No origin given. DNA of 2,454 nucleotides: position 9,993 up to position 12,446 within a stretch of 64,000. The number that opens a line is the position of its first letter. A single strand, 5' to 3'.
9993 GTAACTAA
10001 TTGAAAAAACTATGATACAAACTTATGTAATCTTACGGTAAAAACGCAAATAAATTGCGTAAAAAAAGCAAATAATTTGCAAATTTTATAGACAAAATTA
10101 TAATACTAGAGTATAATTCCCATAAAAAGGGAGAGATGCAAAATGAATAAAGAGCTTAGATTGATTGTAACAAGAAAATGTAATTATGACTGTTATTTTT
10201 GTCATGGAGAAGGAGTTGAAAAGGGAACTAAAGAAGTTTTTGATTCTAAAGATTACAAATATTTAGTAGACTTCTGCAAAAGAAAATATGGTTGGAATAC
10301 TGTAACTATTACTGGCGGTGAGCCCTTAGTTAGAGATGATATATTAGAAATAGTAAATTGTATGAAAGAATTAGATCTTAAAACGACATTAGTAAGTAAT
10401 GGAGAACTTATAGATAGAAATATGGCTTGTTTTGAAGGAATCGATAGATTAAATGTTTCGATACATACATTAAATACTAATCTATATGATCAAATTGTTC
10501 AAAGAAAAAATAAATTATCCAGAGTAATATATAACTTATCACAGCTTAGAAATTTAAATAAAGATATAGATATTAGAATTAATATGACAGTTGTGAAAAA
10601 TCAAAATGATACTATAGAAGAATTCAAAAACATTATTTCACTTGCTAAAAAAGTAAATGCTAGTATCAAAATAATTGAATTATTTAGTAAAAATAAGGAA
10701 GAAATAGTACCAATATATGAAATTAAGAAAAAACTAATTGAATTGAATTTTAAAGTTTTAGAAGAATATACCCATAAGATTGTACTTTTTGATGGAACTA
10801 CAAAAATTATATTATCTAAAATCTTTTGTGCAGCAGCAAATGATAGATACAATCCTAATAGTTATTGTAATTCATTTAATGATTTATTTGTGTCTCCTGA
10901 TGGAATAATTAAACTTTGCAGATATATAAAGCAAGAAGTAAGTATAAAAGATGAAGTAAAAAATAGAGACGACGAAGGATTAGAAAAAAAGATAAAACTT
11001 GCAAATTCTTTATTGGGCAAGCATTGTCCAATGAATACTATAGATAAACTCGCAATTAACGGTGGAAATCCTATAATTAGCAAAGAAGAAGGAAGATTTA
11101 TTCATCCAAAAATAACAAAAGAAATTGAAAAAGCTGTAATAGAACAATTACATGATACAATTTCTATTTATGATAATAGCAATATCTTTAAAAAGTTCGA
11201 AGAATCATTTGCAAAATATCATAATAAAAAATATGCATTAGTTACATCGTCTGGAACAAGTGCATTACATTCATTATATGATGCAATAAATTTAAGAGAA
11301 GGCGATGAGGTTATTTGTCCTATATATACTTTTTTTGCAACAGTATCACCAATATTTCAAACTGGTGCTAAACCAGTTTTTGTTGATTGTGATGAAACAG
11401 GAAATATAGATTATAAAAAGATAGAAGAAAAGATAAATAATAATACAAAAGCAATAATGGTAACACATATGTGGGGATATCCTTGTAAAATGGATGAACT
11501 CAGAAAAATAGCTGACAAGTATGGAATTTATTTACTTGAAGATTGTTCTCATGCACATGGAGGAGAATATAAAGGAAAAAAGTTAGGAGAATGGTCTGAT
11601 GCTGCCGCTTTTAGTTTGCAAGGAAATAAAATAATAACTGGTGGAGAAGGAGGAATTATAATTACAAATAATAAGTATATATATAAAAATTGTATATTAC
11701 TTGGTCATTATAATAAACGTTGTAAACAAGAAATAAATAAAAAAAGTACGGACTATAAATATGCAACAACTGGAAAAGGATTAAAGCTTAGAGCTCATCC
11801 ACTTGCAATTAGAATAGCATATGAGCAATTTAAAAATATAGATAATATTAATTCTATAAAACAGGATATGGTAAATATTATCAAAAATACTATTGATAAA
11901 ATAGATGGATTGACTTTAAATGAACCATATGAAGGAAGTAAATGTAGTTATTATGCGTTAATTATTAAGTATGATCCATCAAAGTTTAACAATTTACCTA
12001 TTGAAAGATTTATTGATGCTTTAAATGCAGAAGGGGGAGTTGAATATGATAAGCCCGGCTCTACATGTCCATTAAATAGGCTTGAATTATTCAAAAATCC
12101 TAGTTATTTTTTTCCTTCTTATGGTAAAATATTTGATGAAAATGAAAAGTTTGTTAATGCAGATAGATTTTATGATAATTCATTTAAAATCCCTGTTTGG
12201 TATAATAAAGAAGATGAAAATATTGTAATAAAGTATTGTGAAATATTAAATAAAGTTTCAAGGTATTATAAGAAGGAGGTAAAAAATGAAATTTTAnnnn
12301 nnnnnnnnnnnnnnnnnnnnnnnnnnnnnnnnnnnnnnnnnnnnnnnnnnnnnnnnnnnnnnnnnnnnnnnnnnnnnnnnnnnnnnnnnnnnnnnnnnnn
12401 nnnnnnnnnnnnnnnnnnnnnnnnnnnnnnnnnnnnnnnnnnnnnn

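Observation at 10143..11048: The radical SAM domain mixes MoaA and viperin signatures but lacks MoaA's cyclase features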

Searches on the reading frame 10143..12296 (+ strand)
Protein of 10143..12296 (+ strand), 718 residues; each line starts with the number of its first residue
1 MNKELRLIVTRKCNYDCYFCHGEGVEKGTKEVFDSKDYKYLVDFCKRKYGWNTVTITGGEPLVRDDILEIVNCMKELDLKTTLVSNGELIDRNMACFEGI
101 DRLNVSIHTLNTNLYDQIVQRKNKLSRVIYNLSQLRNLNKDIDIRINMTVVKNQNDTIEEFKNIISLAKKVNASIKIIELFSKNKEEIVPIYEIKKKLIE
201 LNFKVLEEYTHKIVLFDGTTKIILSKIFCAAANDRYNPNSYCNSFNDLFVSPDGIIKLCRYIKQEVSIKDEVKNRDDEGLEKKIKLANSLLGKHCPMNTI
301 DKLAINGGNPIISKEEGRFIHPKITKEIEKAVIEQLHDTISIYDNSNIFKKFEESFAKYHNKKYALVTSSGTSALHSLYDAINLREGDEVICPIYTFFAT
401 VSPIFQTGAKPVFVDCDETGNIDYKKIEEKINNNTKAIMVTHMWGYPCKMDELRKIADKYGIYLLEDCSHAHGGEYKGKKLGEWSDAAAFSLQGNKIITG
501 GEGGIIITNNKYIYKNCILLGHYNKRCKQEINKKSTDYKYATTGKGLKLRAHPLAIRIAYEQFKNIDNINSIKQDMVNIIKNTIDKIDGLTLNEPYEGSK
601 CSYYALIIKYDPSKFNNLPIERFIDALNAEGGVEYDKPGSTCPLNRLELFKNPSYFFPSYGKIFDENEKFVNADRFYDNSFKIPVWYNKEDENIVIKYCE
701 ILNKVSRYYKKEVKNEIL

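Call 3: search_protein_families(library=pfam, proteins=[window:10143-12296:+], max_evalue=0.01)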
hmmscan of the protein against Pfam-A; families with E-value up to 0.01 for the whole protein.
window:10143-12296:+ (718 aa): 9 families
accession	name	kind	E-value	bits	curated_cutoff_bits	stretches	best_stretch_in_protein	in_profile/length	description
PF01041.23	DegT_DnrJ_EryC1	-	1.3e-74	252.1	19.8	1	324-694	3-352/360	DegT/DnrJ/EryC1/StrS aminotransferase family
PF04055.27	Radical_SAM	-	1.9e-19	70.9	29.5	1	8-164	2-162/166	Radical SAM superfamily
PF00155.27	Aminotran_1_2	-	6.5e-14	52.3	19.7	1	326-474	20-192/361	Aminotransferase class I and II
PF01212.27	Beta_elim_lyase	-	1.7e-09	37.8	27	1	325-491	11-196/288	Beta-eliminating lyase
PF00266.25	Aminotran_5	-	1.8e-08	34.2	21.5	1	349-595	45-302/371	Aminotransferase class-V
PF13353.11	Fer4_12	-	1e-05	26.3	22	1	11-93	13-97/137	4Fe-4S single cluster domain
PF01053.26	Cys_Met_Meta_PP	-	1.3e-05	24.4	27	1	350-440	55-143/381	Cys/Met metabolism PLP-dependent enzyme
PF00464.25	SHMT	-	1.8e-05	24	27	1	417-509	151-245/399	Serine hydroxymethyltransferase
PF19238.5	Radical_SAM_2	-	1.9e-05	24.9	26.7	1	100-169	77-143/151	Radical SAM-like domain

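Call 4: search_protein_families(library=ncbifam, proteins=[window:10143-12296:+], max_evalue=0.01)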
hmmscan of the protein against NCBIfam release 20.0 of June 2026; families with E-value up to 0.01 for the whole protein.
window:10143-12296:+ (718 aa): 75 families (the best 25 are shown)
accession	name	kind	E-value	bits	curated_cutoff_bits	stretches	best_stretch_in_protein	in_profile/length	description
TIGR03588.1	PseC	equivalog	1.3e-56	192.2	423.5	1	329-693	14-368/380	UDP-4-amino-4,6-dideoxy-N-acetyl-beta-L-altrosamine transaminase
TIGR04181.1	NHT_00031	hypoth_equivalog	7.1e-51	173.2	420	1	322-613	6-304/359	LegC family aminotransferase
NF008687.0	PRK11706.1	equivalog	4e-44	150.9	375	1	327-586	11-269/375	dTDP-4-amino-4,6-dideoxygalactose transaminase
NF011936.0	PRK15407.1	equivalog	3.8e-43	147.8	423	1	346-626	64-371/440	lipopolysaccharide biosynthesis protein RfbH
NF008658.2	PRK11658.1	equivalog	5.2e-39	134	631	1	321-629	9-315/379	UDP-4-amino-4-deoxy-L-arabinose aminotransferase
TIGR02668.1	moaA_archaeal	equivalog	2.7e-38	131.7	325.25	1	3-288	10-295/303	GTP 3',8-cyclase MoaA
TIGR02379.1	ECA_wecE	subfamily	7.9e-36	123.6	434.85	1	322-581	7-265/376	dTDP-4-amino-4,6-dideoxy-D-glucose transaminase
NF001199.0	PRK00164.2-1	equivalog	1.5e-34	119.6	231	1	4-286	13-296/308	GTP 3',8-cyclase MoaA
TIGR04427.1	PLP_DesI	equivalog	1.5e-33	116.5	650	1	344-612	49-305/390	dTDP-4-dehydro-6-deoxyglucose aminotransferase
TIGR02666.1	moaA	equivalog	5.7e-31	107.7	284.05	1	3-284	10-302/336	GTP 3',8-cyclase MoaA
NF038283.1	viperin_w_prok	equivalog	1.1e-18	67.4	180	1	9-170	8-180/281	viperin family antiviral radical SAM protein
TIGR04545.1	rSAM_ahbD_hemeb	equivalog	1.6e-18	67.2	500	1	9-177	6-171/339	heme b synthase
TIGR04055.1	rSAM_NirJ2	equivalog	2.4e-16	60.2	500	1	10-173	7-166/326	putative heme d1 biosynthesis radical SAM protein NirJ2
TIGR04317.1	W_rSAM_matur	equivalog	1.1e-15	57.6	380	1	3-201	4-206/349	tungsten cofactor oxidoreductase radical SAM maturase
TIGR03977.1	rSAM_pair_HxsC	equivalog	6.4e-13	48.2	267.9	1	6-180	28-202/292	His-Xaa-Ser system radical SAM maturase HxsC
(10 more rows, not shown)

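Call 6: find_homologous_proteins(query=window:10143-12296:+, max_evalue=0.00001)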
Query window:10143-12296:+ (718 aa): 2662 proteins with E <= 0.00001 among 8000 candidates; the best 120 are listed.
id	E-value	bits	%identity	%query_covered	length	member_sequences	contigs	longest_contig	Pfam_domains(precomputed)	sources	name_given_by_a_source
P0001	0.0e+0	1636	100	100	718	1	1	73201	PF00464.26,PF00155.28,PF04055.28,PF13353.12,PF19238.6,PF00266.26,PF01212.28,PF01053.27,PF01041.24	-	-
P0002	0.0e+0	1628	99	100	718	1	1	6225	PF00464.26,PF00155.28,PF04055.28,PF13353.12,PF19238.6,PF00266.26,PF01212.28,PF01053.27,PF01041.24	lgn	-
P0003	0.0e+0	1625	99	100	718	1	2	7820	PF00464.26,PF00155.28,PF04055.28,PF13353.12,PF19238.6,PF00266.26,PF01212.28,PF01053.27,PF01041.24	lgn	-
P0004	0.0e+0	1624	99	100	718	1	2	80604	PF00464.26,PF00155.28,PF04055.28,PF13353.12,PF19238.6,PF00266.26,PF01212.28,PF01053.27,PF01041.24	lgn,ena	-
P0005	0.0e+0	1623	99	100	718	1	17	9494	PF00464.26,PF00155.28,PF04055.28,PF13353.12,PF19238.6,PF00266.26,PF01212.28,PF01053.27,PF01041.24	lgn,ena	-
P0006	0.0e+0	1622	99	100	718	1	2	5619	PF00464.26,PF00155.28,PF04055.28,PF13353.12,PF19238.6,PF00266.26,PF01212.28,PF01053.27,PF01041.24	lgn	-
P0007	0.0e+0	1622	99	100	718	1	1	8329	PF00464.26,PF00155.28,PF04055.28,PF13353.12,PF19238.6,PF00266.26,PF01212.28,PF01053.27,PF01041.24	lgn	-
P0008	0.0e+0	1621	99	100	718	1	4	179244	PF00464.26,PF00155.28,PF04055.28,PF13353.12,PF19238.6,PF00266.26,PF01212.28,PF01053.27,PF01041.24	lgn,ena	-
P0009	0.0e+0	1621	99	100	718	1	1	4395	PF00464.26,PF00155.28,PF04055.28,PF13353.12,PF19238.6,PF00266.26,PF01212.28,PF01053.27,PF01041.24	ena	-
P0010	0.0e+0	1620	99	100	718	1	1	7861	PF00464.26,PF00155.28,PF04055.28,PF13353.12,PF00266.26,PF01212.28,PF01053.27,PF01041.24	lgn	-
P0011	0.0e+0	1620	99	100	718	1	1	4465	PF00464.26,PF00155.28,PF04055.28,PF13353.12,PF19238.6,PF00266.26,PF01212.28,PF01053.27,PF01041.24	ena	-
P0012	0.0e+0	1620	99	100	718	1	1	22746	PF00464.26,PF00155.28,PF04055.28,PF13353.12,PF19238.6,PF00266.26,PF01212.28,PF01053.27,PF01041.24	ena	-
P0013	0.0e+0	1617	99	100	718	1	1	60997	PF00464.26,PF00155.28,PF04055.28,PF13353.12,PF19238.6,PF00266.26,PF01212.28,PF01053.27,PF01041.24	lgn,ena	-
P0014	0.0e+0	1617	99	100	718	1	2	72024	PF00464.26,PF00155.28,PF04055.28,PF13353.12,PF19238.6,PF00266.26,PF01212.28,PF01053.27,PF01041.24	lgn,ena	-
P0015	0.0e+0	1471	89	99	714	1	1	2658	PF00464.26,PF00155.28,PF04055.28,PF13353.12,PF00266.26,PF01212.28,PF01053.27,PF01041.24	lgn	-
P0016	0.0e+0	1417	85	99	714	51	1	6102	PF00464.26,PF00155.28,PF04055.28,PF00266.26,PF01212.28,PF01053.27,PF01041.24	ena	-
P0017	0.0e+0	1413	85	99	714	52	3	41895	PF00464.26,PF00155.28,PF04055.28,PF00266.26,PF01212.28,PF01053.27,PF01041.24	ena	-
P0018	0.0e+0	1408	85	99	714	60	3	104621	PF00155.28,PF04055.28,PF13353.12,PF00266.26,PF01212.28,PF01053.27,PF01041.24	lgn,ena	-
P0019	0.0e+0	1404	83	99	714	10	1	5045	PF00464.26,PF00155.28,PF04055.28,PF00266.26,PF01212.28,PF01053.27,PF01041.24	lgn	-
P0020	0.0e+0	1403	83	99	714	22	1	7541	PF00464.26,PF00155.28,PF04055.28,PF13353.12,PF00266.26,PF01212.28,PF01053.27,PF01041.24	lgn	-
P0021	0.0e+0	1403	84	99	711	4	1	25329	PF00464.26,PF00155.28,PF04055.28,PF13353.12,PF00266.26,PF01212.28,PF01053.27,PF01041.24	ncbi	-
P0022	0.0e+0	1373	82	99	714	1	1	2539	PF00464.26,PF00155.28,PF04055.28,PF13353.12,PF00266.26,PF01212.28,PF01053.27,PF01041.24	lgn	-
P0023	0.0e+0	1333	80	99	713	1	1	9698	PF00155.28,PF04055.28,PF13353.12,PF19238.6,PF00266.26,PF01212.28,PF01041.24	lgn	-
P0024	0.0e+0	1314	80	99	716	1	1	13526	PF00464.26,PF00155.28,PF04055.28,PF00266.26,PF01212.28,PF01053.27,PF01041.24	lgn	-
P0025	0.0e+0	1314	79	99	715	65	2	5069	PF00464.26,PF00155.28,PF04055.28,PF13353.12,PF00266.26,PF01212.28,PF01041.24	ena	-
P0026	0.0e+0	1304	97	83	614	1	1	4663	PF00464.26,PF00155.28,PF00266.26,PF01212.28,PF01053.27,PF01041.24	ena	-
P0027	0.0e+0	1221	73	99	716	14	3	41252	PF00155.28,PF04055.28,PF00266.26,PF01212.28,PF01053.27,PF01041.24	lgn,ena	-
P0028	0.0e+0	1216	73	99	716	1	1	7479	PF00155.28,PF04055.28,PF13353.12,PF00266.26,PF01212.28,PF01053.27,PF01041.24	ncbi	-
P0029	0.0e+0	1194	72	99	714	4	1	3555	PF00155.28,PF04055.28,PF00266.26,PF01212.28,PF01041.24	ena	-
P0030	0.0e+0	1190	72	99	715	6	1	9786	PF00155.28,PF04055.28,PF19238.6,PF00266.26,PF01212.28,PF01041.24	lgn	-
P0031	0.0e+0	1177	71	100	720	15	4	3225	PF00155.28,PF04055.28,PF00266.26,PF01212.28,PF01053.27,PF01041.24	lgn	-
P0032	0.0e+0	1177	70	99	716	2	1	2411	PF04055.28,PF18549.7,PF00266.26,PF01212.28,PF01053.27,PF01041.24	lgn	-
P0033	0.0e+0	1174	71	99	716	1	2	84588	PF00155.28,PF04055.28,PF19238.6,PF00266.26,PF01212.28,PF01053.27,PF01041.24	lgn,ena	-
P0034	0.0e+0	1173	70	100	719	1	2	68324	PF00155.28,PF04055.28,PF19238.6,PF00266.26,PF01212.28,PF01053.27,PF01041.24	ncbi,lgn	-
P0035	0.0e+0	1172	80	89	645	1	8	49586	PF00464.26,PF00155.28,PF04055.28,PF00266.26,PF01212.28,PF01053.27,PF01041.24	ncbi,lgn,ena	-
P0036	0.0e+0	1169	71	100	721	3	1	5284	PF00155.28,PF04055.28,PF00266.26,PF01212.28,PF01041.24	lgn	-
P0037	0.0e+0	1169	70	99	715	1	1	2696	PF00155.28,PF04055.28,PF19238.6,PF00266.26,PF01212.28,PF01041.24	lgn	-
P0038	0.0e+0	1165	69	99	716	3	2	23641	PF00155.28,PF04055.28,PF00266.26,PF01212.28,PF01041.24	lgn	-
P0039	0.0e+0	1162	71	98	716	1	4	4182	PF00155.28,PF04055.28,PF01212.28,PF01041.24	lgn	-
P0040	0.0e+0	1162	69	99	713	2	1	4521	PF00155.28,PF04055.28,PF19238.6,PF00266.26,PF01212.28,PF01053.27,PF01041.24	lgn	-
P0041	0.0e+0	1156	84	81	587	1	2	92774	PF00464.26,PF00155.28,PF00266.26,PF01212.28,PF01053.27,PF01041.24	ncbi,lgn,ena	-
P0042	0.0e+0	1155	71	99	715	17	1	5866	PF00155.28,PF04055.28,PF00266.26,PF01212.28,PF01041.24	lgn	-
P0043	0.0e+0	1144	69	99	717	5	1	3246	PF00155.28,PF04055.28,PF00266.26,PF01212.28,PF01053.27,PF01041.24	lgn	-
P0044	0.0e+0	1139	72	95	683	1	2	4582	PF00155.28,PF04055.28,PF00266.26,PF01212.28,PF01041.24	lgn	-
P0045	0.0e+0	1120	66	99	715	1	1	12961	PF00155.28,PF04055.28,PF00266.26,PF01212.28,PF01053.27,PF01041.24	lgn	-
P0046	0.0e+0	1107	71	93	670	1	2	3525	PF00155.28,PF04055.28,PF00266.26,PF01212.28,PF01053.27,PF01041.24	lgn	-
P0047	0.0e+0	1079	65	99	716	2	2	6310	PF00464.26,PF00155.28,PF04055.28,PF13353.12,PF00266.26,PF01212.28,PF01041.24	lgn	-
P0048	0.0e+0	1076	66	99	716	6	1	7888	PF00155.28,PF04055.28,PF13353.12,PF00266.26,PF01212.28,PF01041.24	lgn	-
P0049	0.0e+0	1073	65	99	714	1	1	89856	PF04055.28,PF00266.26,PF01212.28,PF01041.24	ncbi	-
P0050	0.0e+0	1066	65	99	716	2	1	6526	PF00155.28,PF04055.28,PF13353.12,PF00266.26,PF01212.28,PF01041.24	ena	-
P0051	5.3e-284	962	60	99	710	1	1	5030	PF00155.28,PF04055.28,PF01212.28,PF01041.24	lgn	-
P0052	2.2e-283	960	60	99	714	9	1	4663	PF00155.28,PF04055.28,PF01212.28,PF01041.24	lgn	-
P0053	4.0e-283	959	60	99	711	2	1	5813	PF00155.28,PF04055.28,PF00266.26,PF01212.28,PF01041.24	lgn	-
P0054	4.5e-282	955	61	99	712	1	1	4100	PF00155.28,PF04055.28,PF13353.12,PF00266.26,PF01212.28,PF01053.27,PF01041.24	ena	-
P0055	2.6e-281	953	60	99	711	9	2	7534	PF00155.28,PF04055.28,PF01212.28,PF01041.24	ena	-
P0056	4.9e-281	952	60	99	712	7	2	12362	PF00155.28,PF04055.28,PF19238.6,PF00266.26,PF01212.28,PF01041.24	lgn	-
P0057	3.1e-279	946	60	99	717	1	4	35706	PF00155.28,PF04055.28,PF00266.26,PF01212.28,PF01041.24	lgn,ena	-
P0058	1.4e-278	944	60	99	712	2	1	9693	PF00155.28,PF04055.28,PF00266.26,PF01212.28,PF01041.24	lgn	-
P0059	1.5e-278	944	76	76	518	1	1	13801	PF00464.26,PF00155.28,PF04055.28,PF00266.26,PF01212.28,PF01053.27,PF01041.24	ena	-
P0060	1.6e-276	937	58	99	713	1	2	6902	PF00155.28,PF04055.28,PF00266.26,PF01212.28,PF01053.27,PF01041.24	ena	-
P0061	2.4e-275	933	60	99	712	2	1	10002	PF00155.28,PF04055.28,PF01041.24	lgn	-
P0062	6.7e-275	932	59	99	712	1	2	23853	PF00155.28,PF04055.28,PF01212.28,PF01041.24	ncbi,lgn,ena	-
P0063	1.2e-274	931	59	99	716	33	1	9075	PF00155.28,PF04055.28,PF01212.28,PF01041.24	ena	-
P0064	1.3e-274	931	59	99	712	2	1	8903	PF00155.28,PF04055.28,PF01041.24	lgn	-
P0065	1.3e-270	918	59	99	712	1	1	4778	PF00155.28,PF04055.28,PF01212.28,PF01041.24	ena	-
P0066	1.6e-270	917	59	99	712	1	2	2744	PF00155.28,PF04055.28,PF00266.26,PF01212.28,PF01041.24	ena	-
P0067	1.8e-270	917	56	100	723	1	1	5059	PF04055.28,PF00266.26,PF01041.24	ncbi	ncbi:MAG: aminotransferase class V-fold PLP-dependent enzyme [Clostridiales bacterium]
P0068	1.1e-269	914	59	99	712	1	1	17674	PF00155.28,PF04055.28,PF00266.26,PF01212.28,PF01041.24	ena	-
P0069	4.3e-267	906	58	99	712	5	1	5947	PF00155.28,PF04055.28,PF00266.26,PF01212.28,PF01041.24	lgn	-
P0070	2.6e-261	887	56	98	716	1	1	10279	PF00155.28,PF04055.28,PF00266.26,PF01212.28,PF01041.24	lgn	-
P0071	1.1e-258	878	56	98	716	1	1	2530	PF00155.28,PF04055.28,PF13353.12,PF19238.6,PF01212.28,PF01041.24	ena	-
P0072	9.2e-258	875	55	98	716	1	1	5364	PF00155.28,PF04055.28,PF00266.26,PF01212.28,PF01053.27,PF01041.24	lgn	-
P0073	9.3e-258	875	56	98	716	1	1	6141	PF00155.28,PF04055.28,PF13353.12,PF00266.26,PF01212.28,PF01041.24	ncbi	-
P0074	7.1e-257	872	56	98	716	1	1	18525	PF00155.28,PF04055.28,PF13353.12,PF19238.6,PF00266.26,PF01212.28,PF01041.24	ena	-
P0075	1.7e-255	868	55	98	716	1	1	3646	PF04055.28,PF01212.28,PF01041.24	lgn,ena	-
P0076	3.1e-255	867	55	98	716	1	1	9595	PF00155.28,PF04055.28,PF13353.12,PF19238.6,PF00266.26,PF01212.28,PF01053.27,PF01041.24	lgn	-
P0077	1.1e-254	865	55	98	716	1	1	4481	PF04055.28,PF01212.28,PF01041.24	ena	-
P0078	4.9e-254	863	55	98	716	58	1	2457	PF00155.28,PF04055.28,PF01212.28,PF01041.24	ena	-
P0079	5.3e-253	859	54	98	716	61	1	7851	PF00155.28,PF04055.28,PF13353.12,PF01212.28,PF01041.24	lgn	-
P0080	6.1e-252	856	54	98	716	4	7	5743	PF00155.28,PF04055.28,PF13353.12,PF00266.26,PF01212.28,PF01041.24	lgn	-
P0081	1.2e-251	855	54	98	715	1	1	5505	PF00155.28,PF04055.28,PF13353.12,PF19238.6,PF00266.26,PF01212.28,PF01041.24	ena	-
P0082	1.5e-251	855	88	58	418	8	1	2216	PF00464.26,PF00155.28,PF00266.26,PF01212.28,PF01053.27,PF01041.24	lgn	-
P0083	1.5e-251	854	55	98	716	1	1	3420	PF04055.28,PF13353.12,PF19238.6,PF00266.26,PF01212.28,PF01041.24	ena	-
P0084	2.6e-251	854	54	97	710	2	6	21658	PF00155.28,PF04055.28,PF19238.6,PF01212.28,PF01041.24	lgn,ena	-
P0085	1.8e-248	844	54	98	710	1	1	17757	PF00155.28,PF04055.28,PF19238.6,PF01212.28,PF01053.27,PF01041.24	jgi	-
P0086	1.8e-248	844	54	98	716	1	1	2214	PF00155.28,PF04055.28,PF13353.12,PF01212.28,PF01041.24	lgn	-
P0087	3.5e-248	843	54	98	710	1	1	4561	PF00155.28,PF04055.28,PF13353.12,PF01212.28,PF01053.27,PF01041.24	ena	-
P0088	1.3e-245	835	69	72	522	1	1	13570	PF00464.26,PF00155.28,PF00266.26,PF01212.28,PF01053.27,PF01041.24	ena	-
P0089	1.3e-245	835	54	98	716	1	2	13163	PF04055.28,PF13353.12,PF01212.28,PF01041.24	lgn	-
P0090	5.9e-245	833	54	98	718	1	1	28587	PF04055.28,PF00266.26,PF01212.28,PF01041.24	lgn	-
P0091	1.4e-244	831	54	98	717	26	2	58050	PF00155.28,PF04055.28,PF00266.26,PF01041.24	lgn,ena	-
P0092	1.9e-244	831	53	98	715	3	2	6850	PF00155.28,PF04055.28,PF00266.26,PF01212.28,PF01041.24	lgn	-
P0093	7.5e-243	826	54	98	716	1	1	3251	PF00155.28,PF04055.28,PF13353.12,PF00266.26,PF01212.28,PF01041.24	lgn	-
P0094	1.0e-242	825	54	98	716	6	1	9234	PF00155.28,PF04055.28,PF13353.12,PF00266.26,PF01212.28,PF01041.24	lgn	-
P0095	1.3e-242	825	54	98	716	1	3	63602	PF00155.28,PF04055.28,PF13353.12,PF00266.26,PF01212.28,PF01041.24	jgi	-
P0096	1.6e-242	825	53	98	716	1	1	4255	PF04055.28,PF01212.28,PF01041.24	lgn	-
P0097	4.9e-242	823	54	98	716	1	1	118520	PF00155.28,PF04055.28,PF13353.12,PF00266.26,PF01212.28,PF01041.24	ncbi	-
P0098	2.6e-241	821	52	99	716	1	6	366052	PF00155.28,PF04055.28,PF00266.26,PF01212.28,PF01053.27,PF01041.24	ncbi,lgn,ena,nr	ncbi:MAG: aminotransferase class V-fold PLP-dependent enzyme [Clostridia bacterium]|nr:aminotransfer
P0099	1.5e-240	818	54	98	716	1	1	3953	PF04055.28,PF00266.26,PF01041.24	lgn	-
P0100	3.0e-238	811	51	98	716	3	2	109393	PF00155.28,PF04055.28,PF13353.12,PF01041.24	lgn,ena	-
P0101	2.4e-236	804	53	98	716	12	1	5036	PF00155.28,PF04055.28,PF13353.12,PF00266.26,PF01212.28,PF01041.24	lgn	-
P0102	2.1e-234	798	51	98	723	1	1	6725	PF04055.28,PF00266.26,PF01212.28,PF01041.24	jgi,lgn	jgi:dTDP-4-amino-4,6-dideoxygalactose transaminase/molybdenum cofactor biosynthesis enzyme MoaA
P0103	4.4e-234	797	51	98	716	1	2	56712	PF00155.28,PF04055.28,PF13353.12,PF00266.26,PF01212.28,PF01041.24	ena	-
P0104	4.2e-233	794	50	98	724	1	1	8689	PF04055.28,PF01212.28,PF01041.24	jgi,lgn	jgi:dTDP-4-amino-4,6-dideoxygalactose transaminase/molybdenum cofactor biosynthesis enzyme MoaA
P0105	1.1e-232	792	51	98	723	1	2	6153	PF00155.28,PF04055.28,PF00266.26,PF01212.28,PF01041.24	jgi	-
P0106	1.8e-229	782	81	58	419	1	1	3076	PF00155.28,PF00266.26,PF01212.28,PF01041.24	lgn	-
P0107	1.4e-227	775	50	98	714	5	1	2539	PF00155.28,PF04055.28,PF00266.26,PF01212.28,PF01041.24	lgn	-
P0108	3.6e-223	761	61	81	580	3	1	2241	PF00155.28,PF01212.28,PF01041.24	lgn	-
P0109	3.3e-220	751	52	95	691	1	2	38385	PF00155.28,PF04055.28,PF00266.26,PF01212.28,PF01041.24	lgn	-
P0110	5.5e-220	750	79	56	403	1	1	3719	PF00155.28,PF00266.26,PF01212.28,PF01041.24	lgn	-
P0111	6.1e-219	747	58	79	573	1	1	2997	PF00155.28,PF04055.28,PF13353.12,PF01212.28,PF01041.24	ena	-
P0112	1.1e-210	719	62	72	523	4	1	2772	PF00155.28,PF04055.28,PF01212.28,PF01041.24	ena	-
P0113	1.6e-193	663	55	74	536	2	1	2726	PF00155.28,PF04055.28,PF13353.12,PF01212.28,PF01041.24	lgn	-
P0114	1.2e-188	647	57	72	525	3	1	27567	PF00155.28,PF04055.28,PF13353.12,PF01212.28,PF01053.27,PF01041.24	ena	-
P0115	3.3e-180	619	65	61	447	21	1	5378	PF00155.28,PF00266.26,PF01212.28,PF01041.24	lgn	-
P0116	4.0e-179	615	66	57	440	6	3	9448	PF04055.28,PF01041.24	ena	-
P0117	1.5e-178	613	48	52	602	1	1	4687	PF04055.28,PF01041.24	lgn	-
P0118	7.6e-172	591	64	58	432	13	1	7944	PF00155.28,PF00266.26,PF01212.28,PF01041.24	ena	-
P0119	4.7e-169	582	63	57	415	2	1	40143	PF00155.28,PF00266.26,PF01212.28,PF01053.27,PF01041.24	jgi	-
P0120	6.0e-169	581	62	57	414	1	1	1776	PF00155.28,PF01212.28,PF01041.24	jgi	-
